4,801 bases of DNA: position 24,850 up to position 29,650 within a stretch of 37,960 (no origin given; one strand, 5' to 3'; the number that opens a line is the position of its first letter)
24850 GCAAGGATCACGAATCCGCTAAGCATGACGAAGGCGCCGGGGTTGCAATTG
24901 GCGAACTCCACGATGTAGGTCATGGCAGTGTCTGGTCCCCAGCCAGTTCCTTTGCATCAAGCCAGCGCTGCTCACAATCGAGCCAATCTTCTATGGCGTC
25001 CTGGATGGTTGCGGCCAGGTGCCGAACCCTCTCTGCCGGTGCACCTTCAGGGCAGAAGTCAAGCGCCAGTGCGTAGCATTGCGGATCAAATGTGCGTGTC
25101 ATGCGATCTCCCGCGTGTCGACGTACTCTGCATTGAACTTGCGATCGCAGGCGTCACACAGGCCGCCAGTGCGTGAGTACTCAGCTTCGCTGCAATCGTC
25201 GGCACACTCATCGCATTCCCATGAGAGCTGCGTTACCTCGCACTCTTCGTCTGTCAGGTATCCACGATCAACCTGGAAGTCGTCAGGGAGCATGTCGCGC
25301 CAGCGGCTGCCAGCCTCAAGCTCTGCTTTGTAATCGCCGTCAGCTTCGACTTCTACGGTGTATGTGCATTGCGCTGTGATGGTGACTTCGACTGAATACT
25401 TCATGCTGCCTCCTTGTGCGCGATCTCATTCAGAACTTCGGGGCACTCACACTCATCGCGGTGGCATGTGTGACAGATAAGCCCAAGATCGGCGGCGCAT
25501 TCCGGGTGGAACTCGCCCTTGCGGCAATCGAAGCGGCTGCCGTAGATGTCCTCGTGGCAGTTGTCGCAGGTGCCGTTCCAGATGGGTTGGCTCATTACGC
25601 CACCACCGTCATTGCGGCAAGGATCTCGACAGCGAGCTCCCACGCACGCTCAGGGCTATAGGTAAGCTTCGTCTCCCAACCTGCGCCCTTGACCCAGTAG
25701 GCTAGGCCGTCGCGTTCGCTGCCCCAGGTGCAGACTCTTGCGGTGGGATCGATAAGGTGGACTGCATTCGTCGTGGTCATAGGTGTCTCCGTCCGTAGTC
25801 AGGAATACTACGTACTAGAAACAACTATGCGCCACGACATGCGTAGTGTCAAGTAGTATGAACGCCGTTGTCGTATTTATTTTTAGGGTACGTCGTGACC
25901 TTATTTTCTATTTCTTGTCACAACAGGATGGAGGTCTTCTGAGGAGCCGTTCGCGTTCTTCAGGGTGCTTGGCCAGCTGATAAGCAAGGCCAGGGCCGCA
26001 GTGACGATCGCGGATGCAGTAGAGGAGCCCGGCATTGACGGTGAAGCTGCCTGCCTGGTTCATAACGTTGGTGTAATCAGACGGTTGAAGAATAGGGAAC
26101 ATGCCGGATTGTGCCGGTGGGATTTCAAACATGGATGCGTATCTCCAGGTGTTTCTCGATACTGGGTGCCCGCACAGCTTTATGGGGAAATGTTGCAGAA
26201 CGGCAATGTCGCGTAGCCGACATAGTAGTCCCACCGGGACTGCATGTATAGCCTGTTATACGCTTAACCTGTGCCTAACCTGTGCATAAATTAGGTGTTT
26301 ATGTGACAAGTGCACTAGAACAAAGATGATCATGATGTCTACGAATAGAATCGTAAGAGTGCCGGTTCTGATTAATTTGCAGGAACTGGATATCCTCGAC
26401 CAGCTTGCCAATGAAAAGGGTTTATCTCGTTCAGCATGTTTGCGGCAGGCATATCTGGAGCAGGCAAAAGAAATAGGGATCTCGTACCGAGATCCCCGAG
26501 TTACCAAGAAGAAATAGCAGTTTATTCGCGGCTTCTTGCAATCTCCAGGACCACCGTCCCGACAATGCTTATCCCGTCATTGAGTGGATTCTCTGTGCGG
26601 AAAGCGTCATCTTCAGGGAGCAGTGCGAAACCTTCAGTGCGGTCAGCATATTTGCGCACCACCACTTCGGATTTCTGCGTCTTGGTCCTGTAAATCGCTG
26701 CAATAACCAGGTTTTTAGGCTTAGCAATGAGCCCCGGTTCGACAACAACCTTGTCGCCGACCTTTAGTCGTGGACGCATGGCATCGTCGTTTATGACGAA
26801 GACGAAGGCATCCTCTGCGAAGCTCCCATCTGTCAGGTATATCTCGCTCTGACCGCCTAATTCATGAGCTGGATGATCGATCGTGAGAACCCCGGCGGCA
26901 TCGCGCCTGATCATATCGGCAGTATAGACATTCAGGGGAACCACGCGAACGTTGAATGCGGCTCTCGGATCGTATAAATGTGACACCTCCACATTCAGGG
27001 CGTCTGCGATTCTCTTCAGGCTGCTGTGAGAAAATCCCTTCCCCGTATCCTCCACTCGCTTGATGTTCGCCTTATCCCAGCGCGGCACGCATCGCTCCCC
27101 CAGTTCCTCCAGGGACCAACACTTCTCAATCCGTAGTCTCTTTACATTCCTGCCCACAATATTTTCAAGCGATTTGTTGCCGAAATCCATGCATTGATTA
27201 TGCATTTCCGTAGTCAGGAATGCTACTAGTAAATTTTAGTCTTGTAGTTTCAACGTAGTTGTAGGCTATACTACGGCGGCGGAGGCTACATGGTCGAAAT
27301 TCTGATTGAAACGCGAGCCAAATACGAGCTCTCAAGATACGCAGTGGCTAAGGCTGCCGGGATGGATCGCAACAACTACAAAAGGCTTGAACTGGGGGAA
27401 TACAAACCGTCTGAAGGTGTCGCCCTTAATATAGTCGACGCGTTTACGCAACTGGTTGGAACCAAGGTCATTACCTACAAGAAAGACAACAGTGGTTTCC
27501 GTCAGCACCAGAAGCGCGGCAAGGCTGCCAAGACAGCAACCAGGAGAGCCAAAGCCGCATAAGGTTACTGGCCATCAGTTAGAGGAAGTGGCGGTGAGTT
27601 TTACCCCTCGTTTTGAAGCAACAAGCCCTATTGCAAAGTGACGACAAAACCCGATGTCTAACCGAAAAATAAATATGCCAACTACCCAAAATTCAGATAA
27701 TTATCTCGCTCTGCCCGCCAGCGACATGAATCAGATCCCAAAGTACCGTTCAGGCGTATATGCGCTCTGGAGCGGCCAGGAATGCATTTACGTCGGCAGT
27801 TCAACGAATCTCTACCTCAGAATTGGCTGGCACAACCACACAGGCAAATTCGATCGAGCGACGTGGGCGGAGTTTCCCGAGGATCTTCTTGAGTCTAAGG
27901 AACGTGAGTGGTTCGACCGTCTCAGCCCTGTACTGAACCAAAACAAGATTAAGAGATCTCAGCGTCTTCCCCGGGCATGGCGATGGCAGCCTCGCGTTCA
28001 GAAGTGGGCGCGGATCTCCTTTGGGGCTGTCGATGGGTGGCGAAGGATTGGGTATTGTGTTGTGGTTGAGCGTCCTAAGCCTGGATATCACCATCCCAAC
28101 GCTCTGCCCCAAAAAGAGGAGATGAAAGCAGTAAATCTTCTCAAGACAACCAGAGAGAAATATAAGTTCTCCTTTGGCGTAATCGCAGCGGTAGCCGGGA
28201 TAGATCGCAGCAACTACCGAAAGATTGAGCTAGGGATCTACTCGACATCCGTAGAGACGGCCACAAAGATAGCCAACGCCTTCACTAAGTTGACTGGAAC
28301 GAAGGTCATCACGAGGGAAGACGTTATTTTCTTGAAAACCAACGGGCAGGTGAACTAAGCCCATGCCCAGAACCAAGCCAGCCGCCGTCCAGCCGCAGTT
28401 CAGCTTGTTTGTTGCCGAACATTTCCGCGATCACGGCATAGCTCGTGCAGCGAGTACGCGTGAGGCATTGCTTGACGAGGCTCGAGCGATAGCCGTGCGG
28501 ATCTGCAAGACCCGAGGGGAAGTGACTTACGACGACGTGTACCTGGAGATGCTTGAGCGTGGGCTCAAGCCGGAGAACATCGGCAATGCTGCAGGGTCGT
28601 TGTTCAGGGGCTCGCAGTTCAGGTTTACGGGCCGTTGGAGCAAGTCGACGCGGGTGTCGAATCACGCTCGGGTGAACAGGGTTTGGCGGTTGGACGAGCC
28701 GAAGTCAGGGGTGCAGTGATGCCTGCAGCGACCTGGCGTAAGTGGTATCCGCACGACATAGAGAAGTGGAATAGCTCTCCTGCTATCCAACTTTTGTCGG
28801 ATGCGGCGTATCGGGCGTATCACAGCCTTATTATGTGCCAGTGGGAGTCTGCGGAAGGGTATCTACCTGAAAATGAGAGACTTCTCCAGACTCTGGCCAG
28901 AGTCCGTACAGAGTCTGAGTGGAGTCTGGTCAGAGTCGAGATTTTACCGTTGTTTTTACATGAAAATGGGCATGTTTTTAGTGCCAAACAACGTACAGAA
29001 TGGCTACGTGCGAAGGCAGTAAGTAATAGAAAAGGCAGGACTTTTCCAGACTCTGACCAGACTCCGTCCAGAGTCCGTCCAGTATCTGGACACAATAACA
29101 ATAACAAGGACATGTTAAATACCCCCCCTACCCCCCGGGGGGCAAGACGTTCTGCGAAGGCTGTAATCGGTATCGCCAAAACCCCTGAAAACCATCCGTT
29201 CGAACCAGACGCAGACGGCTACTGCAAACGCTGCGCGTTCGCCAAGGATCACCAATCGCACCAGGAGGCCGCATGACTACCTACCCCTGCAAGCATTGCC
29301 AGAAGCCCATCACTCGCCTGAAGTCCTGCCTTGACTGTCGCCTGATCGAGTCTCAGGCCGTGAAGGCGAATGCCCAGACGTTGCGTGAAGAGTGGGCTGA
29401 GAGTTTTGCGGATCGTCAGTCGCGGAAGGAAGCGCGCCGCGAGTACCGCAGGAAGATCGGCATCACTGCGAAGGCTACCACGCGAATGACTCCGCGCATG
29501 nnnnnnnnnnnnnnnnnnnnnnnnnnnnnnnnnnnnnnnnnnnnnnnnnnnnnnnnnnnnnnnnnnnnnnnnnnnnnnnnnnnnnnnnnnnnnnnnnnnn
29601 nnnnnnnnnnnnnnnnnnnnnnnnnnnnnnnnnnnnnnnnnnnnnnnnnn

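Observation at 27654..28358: GIY-YIG nuclease fused to a paralogue of the phage's own Cro DNA-binding domain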

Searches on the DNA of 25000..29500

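Call 79: search_rna_families(source=window, start=25000, end=29500, threshold=evalue, max_evalue=0.1)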
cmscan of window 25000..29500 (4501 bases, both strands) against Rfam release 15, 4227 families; matches with E-value up to 0.1: 1.
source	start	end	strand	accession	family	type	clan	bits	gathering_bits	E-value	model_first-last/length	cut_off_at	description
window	28914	29072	+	RF00075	MIR166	Gene; miRNA;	-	26.9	60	0.0034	1-111/111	no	mir-166 microRNA precursor family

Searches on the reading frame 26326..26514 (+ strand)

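Call 58: search_protein_families(library=pfam, proteins=[window:26326-26514:+], max_evalue=0.001)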
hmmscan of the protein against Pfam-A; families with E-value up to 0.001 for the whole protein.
window:26326-26514:+ (63 aa): 1 family
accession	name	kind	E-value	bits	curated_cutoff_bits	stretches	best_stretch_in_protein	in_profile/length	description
PF01402.27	RHH_1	-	0.00069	19.9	20.5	1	18-42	8-32/39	Ribbon-helix-helix protein, copG family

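Call 103: search_protein_families(library=padloc, proteins=[window:26326-26514:+], max_evalue=0.1)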
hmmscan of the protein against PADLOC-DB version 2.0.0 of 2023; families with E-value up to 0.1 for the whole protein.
window:26326-26514:+ (63 aa): 0 families

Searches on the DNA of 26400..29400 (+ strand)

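Call 6: search_dna_similar(query=window:26400-29400:+, collection=phages, mode=near, max_rows=20)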
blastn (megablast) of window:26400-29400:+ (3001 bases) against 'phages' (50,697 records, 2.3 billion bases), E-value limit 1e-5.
No match.

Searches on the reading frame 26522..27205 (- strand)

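Call 4: search_protein_families(library=pfam, proteins=[window:26522-27205:-], max_evalue=1)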
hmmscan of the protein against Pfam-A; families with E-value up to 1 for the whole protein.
window:26522-27205:- (227 aa): 3 families
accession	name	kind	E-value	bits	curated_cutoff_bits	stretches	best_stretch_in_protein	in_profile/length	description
PF00717.28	Peptidase_S24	-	1e-08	35.3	23.3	1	119-219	19-116/116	Peptidase S24-like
PF13560.12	HTH_31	-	0.0034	18.1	27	1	18-73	3-57/64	Helix-turn-helix domain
PF15057.12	DUF4537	-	0.051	14.1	27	1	126-191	36-98/120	Domain of unknown function (DUF4537)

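Call 5: search_protein_families(library=phrogs, proteins=[window:26522-27205:-], max_evalue=0.1)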
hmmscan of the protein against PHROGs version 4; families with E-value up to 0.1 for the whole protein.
window:26522-27205:- (227 aa): 8 families
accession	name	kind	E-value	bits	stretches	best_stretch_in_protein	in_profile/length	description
phrog_4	-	transcription regulation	1.6e-12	48.1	1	14-220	134-334/400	transcriptional repressor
phrog_8558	-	unknown function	2e-09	38.7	1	127-221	14-107/114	-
phrog_3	-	transcription regulation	1.7e-06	29.1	1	12-85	84-153/430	transcriptional repressor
phrog_8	-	transcription regulation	9.1e-05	23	1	8-75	68-133/346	transcriptional regulator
phrog_35195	-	unknown function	0.0002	22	1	17-82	3-67/159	-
phrog_811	-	DNA, RNA and nucleotide metabolism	0.00047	20.7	1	133-226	48-136/140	UmuD-like protein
phrog_2439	-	transcription regulation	0.0037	17.2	1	14-81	5-70/367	transcriptional regulator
phrog_15562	-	unknown function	0.098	13.1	0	135-188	30-84/215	-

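Call 11: search_protein_families(library=ncbifam, proteins=[window:26522-27205:-], max_evalue=1)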
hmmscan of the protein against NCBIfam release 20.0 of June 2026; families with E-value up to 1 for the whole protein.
window:26522-27205:- (227 aa): 3 families
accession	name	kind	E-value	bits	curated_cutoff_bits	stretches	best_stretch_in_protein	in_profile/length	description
NF007621.2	PRK10276.1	subfamily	0.0024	17.9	110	1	133-220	29-112/115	translesion error-prone DNA polymerase V autoproteolytic subunit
NF047948.1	male_kill_WMK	equivalog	0.014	14.9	300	1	15-78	4-65/300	WO male-killing family protein Wmk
NF007630.0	PRK10292.1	equivalog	0.19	11.8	82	0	152-178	20-47/69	fumarate hydratase FumD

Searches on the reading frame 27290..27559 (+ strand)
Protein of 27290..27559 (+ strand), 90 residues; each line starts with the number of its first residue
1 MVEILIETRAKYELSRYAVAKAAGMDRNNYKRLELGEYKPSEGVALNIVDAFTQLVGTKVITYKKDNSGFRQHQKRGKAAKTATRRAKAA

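Call 4: search_protein_families(library=pfam, proteins=[window:27290-27559:+], max_evalue=1)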
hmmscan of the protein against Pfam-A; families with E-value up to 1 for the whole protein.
window:27290-27559:+ (90 aa): 3 families
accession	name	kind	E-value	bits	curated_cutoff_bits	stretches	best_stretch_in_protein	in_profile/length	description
PF01381.28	HTH_3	-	1.6e-05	25.2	23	1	7-52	3-48/55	Helix-turn-helix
PF13560.12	HTH_31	-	2.2e-05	25.1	27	1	9-52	10-54/64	Helix-turn-helix domain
PF12844.13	HTH_19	-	0.023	15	30.2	1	7-49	6-48/64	Helix-turn-helix domain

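Call 5: search_protein_families(library=phrogs, proteins=[window:27290-27559:+], max_evalue=0.1)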
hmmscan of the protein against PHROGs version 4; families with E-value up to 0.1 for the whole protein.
window:27290-27559:+ (90 aa): 6 families
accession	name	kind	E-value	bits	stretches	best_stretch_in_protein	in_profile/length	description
phrog_2439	-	transcription regulation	0.003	17.5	1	4-84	11-94/367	transcriptional regulator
phrog_955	-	DNA, RNA and nucleotide metabolism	0.0057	17.4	1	5-65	29-91/142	HTH DNA binding protein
phrog_38358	-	unknown function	0.015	17.2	1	62-88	47-72/86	-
phrog_8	-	transcription regulation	0.024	15.1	1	3-52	79-128/346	transcriptional regulator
phrog_4441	-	DNA, RNA and nucleotide metabolism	0.094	14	1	3-62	7-66/98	HTH DNA binding protein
phrog_4161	-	unknown function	0.1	13.7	0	2-52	27-77/81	-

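Call 11: search_protein_families(library=ncbifam, proteins=[window:27290-27559:+], max_evalue=1)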
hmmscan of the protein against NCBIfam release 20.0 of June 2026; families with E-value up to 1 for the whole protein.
window:27290-27559:+ (90 aa): 4 families
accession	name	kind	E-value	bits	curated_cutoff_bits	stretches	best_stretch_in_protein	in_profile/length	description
NF041951.1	phage_RstR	subfamily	1.1e-05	25.6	80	1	3-61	5-61/108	RstR family transcriptional repressor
TIGR03830.1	CxxCG_CxxCG_HTH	subfamily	0.01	15.6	61.8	1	6-44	71-109/127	type II TA system antitoxin MqsA family protein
NF003162.0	PRK04140.1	equivalog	0.01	14.9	263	1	4-75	130-201/317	transcriptional regulator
NF041493.1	MobT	equivalog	0.014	14.2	600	1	6-56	2-52/383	MobT family relaxase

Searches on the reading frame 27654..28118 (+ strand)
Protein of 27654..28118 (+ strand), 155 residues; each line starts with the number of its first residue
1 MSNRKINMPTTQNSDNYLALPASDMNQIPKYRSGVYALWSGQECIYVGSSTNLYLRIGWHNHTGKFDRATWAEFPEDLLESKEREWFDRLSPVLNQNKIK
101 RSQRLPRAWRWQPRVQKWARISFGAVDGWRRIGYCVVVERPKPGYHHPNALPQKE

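Call 71: find_related_loci(query=A5, collection=viral_contigs, flank=3000)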
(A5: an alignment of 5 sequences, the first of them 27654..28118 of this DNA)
Query A5 (155 aa) in viral_contigs; peptide patterns used: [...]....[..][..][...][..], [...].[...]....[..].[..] (x = any residue, [..] = any of these).
9 stretches matched a pattern; 2 encode a relative of the query (tblastn E <= 1e-3); 2 distinct loci.
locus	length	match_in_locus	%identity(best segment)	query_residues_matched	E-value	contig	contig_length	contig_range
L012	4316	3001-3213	42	34-104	1e-16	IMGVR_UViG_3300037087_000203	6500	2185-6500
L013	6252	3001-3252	41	28-116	1e-13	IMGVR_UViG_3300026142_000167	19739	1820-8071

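Call 84: find_related_loci(query=A5, collection=metagenome_contigs, flank=2500)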
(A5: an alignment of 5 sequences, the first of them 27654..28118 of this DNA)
Query A5 (155 aa) in metagenome_contigs; peptide patterns used: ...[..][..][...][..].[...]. (x = any residue, [..] = any of these).
59 stretches matched a pattern; 9 encode a relative of the query (tblastn E <= 1e-3); 9 distinct loci.
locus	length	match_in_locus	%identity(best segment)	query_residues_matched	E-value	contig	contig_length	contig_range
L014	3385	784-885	44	13-48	1e-5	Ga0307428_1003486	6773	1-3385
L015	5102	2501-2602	44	13-48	1e-5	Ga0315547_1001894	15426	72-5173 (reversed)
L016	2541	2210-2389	33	1-60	1e-5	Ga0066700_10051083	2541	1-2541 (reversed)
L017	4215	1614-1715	44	13-48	1e-5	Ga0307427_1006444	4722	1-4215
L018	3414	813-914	44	13-48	1e-5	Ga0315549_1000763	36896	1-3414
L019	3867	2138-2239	44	13-48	1e-5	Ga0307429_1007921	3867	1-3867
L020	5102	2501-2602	44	13-48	1e-5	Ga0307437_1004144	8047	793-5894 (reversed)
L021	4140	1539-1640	44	13-48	1e-5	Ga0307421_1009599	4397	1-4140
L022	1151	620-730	41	8-48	2e-5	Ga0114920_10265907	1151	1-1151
